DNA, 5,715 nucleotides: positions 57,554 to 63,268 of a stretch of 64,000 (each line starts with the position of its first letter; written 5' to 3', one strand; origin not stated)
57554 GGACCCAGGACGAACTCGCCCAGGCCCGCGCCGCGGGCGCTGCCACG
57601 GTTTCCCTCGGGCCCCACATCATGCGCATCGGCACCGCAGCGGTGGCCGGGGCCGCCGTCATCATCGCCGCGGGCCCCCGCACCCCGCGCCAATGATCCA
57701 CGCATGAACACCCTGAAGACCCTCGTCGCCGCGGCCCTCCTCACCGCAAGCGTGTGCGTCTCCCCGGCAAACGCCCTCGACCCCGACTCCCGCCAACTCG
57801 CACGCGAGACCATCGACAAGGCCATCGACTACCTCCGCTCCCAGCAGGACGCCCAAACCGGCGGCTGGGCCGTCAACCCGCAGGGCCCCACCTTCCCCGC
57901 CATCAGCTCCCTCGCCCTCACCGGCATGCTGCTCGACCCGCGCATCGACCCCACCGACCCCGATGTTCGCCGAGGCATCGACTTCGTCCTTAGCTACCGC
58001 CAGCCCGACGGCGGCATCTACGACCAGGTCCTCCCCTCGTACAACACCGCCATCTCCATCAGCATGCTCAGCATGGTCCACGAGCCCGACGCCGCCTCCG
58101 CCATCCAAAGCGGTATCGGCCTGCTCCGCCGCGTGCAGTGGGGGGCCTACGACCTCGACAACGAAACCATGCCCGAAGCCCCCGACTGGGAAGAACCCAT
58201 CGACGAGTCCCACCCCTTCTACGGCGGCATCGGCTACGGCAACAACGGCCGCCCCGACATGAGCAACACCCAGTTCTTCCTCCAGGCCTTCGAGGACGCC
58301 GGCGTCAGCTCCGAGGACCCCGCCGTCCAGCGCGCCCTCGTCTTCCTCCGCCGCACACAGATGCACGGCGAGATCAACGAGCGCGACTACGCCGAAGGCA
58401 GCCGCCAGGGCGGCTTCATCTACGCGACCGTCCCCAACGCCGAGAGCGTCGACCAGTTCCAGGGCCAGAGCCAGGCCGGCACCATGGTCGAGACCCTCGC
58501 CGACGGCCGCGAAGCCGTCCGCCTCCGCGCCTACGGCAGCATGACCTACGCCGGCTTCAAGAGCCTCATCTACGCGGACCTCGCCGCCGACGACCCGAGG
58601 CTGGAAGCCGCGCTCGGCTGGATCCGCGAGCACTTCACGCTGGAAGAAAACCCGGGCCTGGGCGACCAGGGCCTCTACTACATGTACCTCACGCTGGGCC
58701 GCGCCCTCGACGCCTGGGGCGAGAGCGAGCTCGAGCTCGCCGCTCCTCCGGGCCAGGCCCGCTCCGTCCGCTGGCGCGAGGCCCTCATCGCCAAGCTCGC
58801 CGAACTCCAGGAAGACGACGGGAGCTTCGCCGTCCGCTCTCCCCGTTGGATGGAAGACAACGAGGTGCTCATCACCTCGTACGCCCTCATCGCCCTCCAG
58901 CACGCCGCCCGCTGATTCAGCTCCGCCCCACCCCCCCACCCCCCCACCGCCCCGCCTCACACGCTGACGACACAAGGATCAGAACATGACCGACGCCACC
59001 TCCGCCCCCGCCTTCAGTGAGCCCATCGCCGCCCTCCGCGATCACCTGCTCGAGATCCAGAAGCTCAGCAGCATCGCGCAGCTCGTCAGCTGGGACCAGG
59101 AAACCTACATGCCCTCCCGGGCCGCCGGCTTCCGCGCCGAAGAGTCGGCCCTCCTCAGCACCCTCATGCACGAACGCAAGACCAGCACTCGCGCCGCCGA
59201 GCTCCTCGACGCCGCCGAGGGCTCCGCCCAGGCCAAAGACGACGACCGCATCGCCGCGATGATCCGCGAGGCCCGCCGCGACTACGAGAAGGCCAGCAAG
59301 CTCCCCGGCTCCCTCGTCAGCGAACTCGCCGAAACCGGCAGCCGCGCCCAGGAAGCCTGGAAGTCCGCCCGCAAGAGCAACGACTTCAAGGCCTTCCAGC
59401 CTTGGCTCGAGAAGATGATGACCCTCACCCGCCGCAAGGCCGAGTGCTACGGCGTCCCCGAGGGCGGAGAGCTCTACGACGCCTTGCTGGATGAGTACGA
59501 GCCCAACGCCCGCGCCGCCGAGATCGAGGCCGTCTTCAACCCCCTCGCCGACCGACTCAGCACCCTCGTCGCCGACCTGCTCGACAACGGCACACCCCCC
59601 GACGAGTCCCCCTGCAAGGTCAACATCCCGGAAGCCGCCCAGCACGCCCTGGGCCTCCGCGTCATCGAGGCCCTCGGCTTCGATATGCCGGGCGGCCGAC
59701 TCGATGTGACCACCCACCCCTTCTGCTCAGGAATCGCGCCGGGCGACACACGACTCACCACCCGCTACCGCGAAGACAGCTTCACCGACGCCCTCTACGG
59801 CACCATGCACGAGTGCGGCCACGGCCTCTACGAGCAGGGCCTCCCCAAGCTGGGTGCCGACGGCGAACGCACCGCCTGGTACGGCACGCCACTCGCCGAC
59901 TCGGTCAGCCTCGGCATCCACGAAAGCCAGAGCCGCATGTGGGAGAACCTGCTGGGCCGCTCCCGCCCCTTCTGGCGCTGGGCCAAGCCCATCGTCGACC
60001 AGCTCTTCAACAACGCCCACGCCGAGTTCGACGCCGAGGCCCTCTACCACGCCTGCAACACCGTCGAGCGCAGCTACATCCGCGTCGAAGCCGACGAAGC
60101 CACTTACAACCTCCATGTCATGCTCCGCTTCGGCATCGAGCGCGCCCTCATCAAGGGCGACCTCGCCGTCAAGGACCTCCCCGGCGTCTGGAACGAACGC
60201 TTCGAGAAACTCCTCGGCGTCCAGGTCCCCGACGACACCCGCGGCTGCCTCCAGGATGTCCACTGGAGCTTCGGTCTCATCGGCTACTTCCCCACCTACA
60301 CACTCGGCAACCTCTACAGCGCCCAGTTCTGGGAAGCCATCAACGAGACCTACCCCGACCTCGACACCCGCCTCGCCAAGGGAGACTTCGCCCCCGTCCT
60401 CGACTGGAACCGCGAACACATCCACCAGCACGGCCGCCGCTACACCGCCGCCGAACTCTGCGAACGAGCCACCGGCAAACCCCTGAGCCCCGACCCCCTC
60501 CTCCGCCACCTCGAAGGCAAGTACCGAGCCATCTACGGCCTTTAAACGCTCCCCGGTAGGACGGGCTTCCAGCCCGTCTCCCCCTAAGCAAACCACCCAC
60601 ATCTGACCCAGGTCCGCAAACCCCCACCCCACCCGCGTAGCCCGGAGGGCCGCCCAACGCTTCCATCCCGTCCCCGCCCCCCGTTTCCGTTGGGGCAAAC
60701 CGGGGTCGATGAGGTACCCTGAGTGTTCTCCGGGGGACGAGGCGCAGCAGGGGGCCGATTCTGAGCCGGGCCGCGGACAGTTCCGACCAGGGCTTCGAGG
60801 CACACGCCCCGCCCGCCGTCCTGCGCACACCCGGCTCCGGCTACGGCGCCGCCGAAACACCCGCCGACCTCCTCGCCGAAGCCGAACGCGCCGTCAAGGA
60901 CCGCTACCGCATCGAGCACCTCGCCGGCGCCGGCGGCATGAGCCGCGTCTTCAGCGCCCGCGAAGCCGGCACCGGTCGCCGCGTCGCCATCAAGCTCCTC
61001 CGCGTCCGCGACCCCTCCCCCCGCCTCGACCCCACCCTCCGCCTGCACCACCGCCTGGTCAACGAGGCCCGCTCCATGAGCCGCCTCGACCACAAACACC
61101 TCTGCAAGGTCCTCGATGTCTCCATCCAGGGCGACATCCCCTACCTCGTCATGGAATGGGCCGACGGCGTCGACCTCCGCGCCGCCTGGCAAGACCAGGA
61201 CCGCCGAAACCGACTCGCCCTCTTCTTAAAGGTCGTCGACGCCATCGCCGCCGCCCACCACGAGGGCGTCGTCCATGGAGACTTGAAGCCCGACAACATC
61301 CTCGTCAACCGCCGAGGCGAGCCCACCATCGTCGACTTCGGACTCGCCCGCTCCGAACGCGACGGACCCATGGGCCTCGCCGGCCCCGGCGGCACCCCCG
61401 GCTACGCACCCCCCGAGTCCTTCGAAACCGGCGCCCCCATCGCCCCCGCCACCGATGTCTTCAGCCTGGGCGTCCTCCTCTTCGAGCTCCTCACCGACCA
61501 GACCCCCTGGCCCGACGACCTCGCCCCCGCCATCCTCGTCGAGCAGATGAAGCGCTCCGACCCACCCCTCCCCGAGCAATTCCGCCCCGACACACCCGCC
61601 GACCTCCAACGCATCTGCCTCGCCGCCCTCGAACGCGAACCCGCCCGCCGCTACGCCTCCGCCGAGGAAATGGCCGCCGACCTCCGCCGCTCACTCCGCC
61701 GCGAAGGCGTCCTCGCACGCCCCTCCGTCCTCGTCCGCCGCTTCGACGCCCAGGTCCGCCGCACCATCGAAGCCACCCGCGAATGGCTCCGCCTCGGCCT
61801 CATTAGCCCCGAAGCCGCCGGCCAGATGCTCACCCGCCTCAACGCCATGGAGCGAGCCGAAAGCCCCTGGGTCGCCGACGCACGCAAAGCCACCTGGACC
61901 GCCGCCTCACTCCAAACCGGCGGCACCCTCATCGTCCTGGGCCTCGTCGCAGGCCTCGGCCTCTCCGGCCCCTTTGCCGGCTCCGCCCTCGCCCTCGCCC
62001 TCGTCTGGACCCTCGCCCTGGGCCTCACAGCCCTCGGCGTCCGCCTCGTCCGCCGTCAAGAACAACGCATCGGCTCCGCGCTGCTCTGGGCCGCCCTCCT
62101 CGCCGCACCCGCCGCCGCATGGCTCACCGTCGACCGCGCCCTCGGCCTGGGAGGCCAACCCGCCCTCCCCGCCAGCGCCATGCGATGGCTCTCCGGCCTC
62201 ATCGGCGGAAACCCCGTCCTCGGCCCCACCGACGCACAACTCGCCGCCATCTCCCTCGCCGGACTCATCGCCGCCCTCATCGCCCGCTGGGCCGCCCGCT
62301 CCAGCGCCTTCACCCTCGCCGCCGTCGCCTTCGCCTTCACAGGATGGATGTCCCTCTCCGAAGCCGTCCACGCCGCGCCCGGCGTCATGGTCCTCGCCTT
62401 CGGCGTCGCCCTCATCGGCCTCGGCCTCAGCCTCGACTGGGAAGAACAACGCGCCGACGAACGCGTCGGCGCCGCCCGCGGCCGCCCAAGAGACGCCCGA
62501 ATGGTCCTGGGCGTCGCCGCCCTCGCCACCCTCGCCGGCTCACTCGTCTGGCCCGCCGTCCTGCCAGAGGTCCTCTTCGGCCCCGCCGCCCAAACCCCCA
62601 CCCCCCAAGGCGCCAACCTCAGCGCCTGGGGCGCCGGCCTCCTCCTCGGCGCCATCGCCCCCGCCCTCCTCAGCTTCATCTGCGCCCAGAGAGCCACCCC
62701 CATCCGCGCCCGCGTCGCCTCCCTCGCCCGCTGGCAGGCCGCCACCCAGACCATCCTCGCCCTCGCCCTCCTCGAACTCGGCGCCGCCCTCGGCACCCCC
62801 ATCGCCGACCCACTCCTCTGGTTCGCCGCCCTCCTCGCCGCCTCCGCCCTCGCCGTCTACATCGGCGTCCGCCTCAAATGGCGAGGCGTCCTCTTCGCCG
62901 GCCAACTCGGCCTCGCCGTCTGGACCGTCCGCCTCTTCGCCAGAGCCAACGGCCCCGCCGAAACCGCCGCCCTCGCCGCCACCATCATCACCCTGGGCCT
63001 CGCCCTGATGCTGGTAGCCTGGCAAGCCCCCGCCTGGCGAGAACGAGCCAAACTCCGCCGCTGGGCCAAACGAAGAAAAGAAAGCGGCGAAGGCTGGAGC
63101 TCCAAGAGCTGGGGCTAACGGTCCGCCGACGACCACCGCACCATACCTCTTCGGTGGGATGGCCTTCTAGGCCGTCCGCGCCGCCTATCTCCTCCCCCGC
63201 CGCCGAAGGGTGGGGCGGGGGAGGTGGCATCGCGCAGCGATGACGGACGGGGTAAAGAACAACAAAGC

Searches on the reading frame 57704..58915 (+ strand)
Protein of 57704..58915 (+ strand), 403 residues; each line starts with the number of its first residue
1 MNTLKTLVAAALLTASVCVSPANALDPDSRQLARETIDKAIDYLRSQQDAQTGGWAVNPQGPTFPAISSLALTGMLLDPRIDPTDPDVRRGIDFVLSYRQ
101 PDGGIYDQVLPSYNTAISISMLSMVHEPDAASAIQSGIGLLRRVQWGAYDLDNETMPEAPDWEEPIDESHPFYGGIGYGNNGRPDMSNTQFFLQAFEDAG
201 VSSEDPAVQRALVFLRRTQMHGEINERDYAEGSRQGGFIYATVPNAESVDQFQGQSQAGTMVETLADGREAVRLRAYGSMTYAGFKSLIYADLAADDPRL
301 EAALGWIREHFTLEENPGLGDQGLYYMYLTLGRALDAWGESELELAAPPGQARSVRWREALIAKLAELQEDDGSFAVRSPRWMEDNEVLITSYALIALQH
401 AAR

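Call 55: search_protein_families(library=pfam, proteins=[window:57704-58915:+], max_evalue=0.001)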
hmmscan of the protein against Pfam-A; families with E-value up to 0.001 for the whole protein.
window:57704-58915:+ (403 aa): 1 family
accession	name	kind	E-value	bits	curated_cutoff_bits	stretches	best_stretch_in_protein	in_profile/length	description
PF13243.12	SQHop_cyclase_C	-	3.3e-06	26.8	26.1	0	189-237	7-55/319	Squalene-hopene cyclase C-terminal domain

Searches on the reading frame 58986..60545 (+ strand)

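Call 55: search_protein_families(library=pfam, proteins=[window:58986-60545:+], max_evalue=0.001)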
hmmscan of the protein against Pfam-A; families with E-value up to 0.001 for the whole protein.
window:58986-60545:+ (519 aa): 1 family
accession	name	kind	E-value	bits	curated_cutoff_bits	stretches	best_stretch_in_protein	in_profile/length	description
PF02074.21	Peptidase_M32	-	2e-171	571.3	25.1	1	17-513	2-489/489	Carboxypeptidase Taq (M32) metallopeptidase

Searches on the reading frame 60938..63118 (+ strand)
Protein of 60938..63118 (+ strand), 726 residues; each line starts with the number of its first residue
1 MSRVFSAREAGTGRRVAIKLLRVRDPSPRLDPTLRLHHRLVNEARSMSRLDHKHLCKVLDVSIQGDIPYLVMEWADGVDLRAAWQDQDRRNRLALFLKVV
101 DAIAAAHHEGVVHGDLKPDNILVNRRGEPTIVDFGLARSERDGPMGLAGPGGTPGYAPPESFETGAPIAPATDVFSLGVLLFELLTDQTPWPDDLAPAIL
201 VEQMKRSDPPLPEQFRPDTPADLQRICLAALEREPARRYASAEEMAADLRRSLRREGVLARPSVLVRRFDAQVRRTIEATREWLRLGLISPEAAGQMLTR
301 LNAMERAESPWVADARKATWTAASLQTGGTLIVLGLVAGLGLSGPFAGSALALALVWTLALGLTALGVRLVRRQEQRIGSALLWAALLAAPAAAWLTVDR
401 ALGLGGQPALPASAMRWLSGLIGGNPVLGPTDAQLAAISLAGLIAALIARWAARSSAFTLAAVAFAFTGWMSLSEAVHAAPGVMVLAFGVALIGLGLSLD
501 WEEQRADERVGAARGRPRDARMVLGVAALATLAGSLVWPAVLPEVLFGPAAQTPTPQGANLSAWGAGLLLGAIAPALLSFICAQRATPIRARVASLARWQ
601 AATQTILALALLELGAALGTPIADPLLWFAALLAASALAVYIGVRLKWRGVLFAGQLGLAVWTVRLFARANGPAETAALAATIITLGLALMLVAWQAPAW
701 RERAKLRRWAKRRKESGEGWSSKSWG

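Call 55: search_protein_families(library=pfam, proteins=[window:60938-63118:+], max_evalue=0.001)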
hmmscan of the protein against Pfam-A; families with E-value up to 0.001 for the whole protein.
window:60938-63118:+ (726 aa): 7 families
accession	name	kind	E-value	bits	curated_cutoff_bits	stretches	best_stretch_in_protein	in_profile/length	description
PF00069.31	Pkinase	-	2.6e-36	125.8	31.7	1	2-241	13-254/263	Protein kinase domain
PF07714.23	PK_Tyr_Ser-Thr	-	9.3e-23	81.3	23.1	1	11-239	26-249/258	Protein tyrosine and serine/threonine kinase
PF03109.22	ABC1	-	1.7e-06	27.8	22.9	1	69-139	144-216/244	ABC1 atypical kinase-like domain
PF01636.29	APH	-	4.1e-06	27.2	23.2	1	89-138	146-198/239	Phosphotransferase enzyme family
PF01163.29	RIO1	-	0.00013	22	22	1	69-135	82-149/187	RIO domain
PF19974.5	TCAD9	-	0.00015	21.5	40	1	99-139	287-326/429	Ternary complex associated domain 9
PF14531.12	Kinase-like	-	0.00016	21.5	25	1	91-164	146-215/289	Kinase-like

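Call 95: find_encoding_contigs(protein=window:60938-63118:+, flank=10000, max_places=6)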
Protein window:60938-63118:+ (726 aa): 2 contigs read that carry it; 2 places shown.
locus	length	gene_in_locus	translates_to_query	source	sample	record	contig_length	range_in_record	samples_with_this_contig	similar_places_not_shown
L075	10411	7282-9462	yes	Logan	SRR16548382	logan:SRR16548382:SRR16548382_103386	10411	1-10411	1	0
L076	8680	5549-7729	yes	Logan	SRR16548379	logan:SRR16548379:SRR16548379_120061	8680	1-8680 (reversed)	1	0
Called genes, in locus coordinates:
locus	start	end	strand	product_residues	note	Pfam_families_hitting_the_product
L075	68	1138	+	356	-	-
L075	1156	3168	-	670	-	-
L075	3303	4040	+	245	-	PF20260:PUA_4, PF04452:Methyltrans_RNA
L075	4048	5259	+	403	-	PF13243:SQHop_cyclase_C (faint)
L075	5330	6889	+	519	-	PF02074:Peptidase_M32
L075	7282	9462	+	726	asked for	PF00069:Pkinase, PF07714:PK_Tyr_Ser-Thr, PF03109:ABC1 (weak), PF01636:APH (weak)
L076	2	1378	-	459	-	?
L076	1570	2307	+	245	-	PF20260:PUA_4, PF04452:Methyltrans_RNA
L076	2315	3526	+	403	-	PF13243:SQHop_cyclase_C (faint)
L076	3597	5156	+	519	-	PF02074:Peptidase_M32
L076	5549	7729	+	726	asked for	PF00069:Pkinase, PF07714:PK_Tyr_Ser-Thr, PF03109:ABC1 (weak), PF01636:APH (weak)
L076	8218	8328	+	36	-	-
